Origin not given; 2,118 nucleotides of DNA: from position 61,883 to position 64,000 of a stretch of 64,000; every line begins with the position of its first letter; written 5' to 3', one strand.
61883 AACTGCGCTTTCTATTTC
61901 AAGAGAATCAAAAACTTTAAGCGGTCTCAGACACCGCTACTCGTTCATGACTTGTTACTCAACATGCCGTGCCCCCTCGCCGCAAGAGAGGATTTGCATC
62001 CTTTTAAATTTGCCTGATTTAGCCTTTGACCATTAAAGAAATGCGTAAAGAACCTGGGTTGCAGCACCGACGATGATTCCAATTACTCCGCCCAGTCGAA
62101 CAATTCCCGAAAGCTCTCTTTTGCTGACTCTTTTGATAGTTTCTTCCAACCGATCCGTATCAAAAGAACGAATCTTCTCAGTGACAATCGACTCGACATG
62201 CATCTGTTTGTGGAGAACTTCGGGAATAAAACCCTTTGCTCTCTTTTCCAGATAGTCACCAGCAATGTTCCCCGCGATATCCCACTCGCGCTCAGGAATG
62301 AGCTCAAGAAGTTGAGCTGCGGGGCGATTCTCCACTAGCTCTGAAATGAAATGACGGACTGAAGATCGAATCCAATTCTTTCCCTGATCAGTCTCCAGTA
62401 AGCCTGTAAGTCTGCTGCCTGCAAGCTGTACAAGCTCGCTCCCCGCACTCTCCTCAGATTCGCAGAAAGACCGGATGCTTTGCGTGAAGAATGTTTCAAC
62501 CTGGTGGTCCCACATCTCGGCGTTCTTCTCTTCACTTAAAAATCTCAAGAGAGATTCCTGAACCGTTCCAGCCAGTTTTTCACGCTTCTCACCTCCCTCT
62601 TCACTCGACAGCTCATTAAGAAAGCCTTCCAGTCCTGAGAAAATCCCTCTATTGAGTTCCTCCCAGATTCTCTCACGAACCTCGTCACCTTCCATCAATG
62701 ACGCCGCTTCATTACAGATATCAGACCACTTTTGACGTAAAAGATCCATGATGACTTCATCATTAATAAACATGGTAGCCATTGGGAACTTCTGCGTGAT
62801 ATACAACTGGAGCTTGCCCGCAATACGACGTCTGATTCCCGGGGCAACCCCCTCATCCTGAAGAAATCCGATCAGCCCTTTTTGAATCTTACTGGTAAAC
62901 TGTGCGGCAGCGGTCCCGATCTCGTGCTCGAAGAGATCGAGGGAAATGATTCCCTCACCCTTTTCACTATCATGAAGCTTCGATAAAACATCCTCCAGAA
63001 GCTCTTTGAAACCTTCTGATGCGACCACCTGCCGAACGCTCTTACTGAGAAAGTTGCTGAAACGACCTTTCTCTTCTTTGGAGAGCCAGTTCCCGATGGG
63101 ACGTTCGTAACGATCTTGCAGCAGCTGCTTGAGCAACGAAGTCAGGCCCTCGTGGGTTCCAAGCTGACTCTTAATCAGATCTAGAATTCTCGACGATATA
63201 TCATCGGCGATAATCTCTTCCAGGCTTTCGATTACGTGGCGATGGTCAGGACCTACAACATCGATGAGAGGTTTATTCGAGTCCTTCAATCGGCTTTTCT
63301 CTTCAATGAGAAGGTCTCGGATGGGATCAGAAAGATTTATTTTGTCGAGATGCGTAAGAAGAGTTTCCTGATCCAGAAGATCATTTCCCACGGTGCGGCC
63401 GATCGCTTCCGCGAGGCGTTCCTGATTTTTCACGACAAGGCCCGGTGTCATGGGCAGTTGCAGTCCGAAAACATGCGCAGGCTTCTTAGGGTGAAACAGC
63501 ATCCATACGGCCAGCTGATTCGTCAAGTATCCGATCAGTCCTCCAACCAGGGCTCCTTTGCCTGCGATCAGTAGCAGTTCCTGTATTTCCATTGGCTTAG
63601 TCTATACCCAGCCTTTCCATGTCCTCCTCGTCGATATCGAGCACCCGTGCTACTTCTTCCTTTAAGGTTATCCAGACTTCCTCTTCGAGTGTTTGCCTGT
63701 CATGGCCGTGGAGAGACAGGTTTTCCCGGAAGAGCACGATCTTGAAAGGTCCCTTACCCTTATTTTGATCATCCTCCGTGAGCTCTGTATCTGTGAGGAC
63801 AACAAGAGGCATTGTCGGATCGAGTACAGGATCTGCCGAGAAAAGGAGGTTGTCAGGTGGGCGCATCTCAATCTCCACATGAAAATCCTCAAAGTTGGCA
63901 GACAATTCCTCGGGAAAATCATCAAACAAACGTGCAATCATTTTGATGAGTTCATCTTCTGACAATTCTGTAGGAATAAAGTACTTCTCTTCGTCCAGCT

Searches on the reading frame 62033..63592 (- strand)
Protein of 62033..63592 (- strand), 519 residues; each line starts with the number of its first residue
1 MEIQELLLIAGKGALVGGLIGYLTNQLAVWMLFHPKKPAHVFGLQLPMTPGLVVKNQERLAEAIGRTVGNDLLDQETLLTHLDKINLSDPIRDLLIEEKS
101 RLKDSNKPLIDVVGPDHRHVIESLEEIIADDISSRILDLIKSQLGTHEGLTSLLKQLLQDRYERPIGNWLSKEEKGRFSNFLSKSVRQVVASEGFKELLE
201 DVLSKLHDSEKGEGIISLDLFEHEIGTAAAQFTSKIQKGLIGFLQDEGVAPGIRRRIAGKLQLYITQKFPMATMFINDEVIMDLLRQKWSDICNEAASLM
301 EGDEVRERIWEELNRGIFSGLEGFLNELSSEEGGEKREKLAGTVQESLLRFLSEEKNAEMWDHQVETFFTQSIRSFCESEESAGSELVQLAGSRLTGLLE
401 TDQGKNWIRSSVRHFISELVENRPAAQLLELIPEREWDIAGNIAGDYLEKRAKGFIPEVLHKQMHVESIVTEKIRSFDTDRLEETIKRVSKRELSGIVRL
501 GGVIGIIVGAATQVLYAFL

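Call 73: search_protein_families(library=pfam, proteins=[window:62033-63592:-], max_evalue=0.001)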
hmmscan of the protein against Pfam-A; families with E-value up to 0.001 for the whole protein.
window:62033-63592:- (519 aa): 1 family
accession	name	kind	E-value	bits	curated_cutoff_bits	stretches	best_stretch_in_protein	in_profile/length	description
PF04286.17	DUF445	-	1.4e-40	140.7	33.8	1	16-516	2-365/368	Protein of unknown function (DUF445)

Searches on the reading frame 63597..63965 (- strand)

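Call 73: search_protein_families(library=pfam, proteins=[window:63597-63965:-], max_evalue=0.001)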
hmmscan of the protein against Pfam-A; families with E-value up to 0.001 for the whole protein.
window:63597-63965:- (122 aa): 1 family
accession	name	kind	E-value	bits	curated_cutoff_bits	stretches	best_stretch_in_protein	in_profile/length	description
PF06262.17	Zincin_1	-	1.5e-11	44.5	22.4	1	27-120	3-96/97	Zincin-like metallopeptidase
